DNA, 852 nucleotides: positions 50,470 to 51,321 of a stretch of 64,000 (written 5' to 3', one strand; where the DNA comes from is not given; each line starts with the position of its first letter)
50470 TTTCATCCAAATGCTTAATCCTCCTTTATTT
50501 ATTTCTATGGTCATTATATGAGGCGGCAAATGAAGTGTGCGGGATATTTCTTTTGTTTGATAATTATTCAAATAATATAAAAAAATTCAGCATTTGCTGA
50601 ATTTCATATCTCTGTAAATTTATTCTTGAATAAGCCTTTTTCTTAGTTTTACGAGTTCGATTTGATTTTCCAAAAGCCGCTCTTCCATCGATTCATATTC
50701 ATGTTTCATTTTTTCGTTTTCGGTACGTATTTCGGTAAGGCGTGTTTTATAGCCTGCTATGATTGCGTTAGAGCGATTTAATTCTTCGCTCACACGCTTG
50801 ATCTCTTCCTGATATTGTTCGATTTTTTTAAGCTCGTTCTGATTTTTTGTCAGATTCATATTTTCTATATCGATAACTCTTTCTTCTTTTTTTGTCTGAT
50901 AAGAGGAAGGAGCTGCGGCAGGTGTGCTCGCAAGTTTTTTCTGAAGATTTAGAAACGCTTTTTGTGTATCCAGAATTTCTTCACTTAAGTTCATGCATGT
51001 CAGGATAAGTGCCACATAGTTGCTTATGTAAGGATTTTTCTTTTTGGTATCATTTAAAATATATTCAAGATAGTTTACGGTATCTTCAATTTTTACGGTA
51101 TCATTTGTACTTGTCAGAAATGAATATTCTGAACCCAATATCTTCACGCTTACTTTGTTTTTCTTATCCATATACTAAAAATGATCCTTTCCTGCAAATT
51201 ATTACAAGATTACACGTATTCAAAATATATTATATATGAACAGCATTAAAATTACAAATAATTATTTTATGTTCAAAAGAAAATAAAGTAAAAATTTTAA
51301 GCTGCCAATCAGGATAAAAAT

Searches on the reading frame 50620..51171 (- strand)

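Call 45: search_protein_families(library=pfam, proteins=[window:50620-51171:-], max_evalue=0.00001)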
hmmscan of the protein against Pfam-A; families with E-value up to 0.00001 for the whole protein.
window:50620-51171:- (183 aa): 1 family
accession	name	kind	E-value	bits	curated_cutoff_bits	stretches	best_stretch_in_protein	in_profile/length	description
PF05164.18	ZapA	-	2.3e-07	31.4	23.8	0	7-124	1-81/88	Cell division protein ZapA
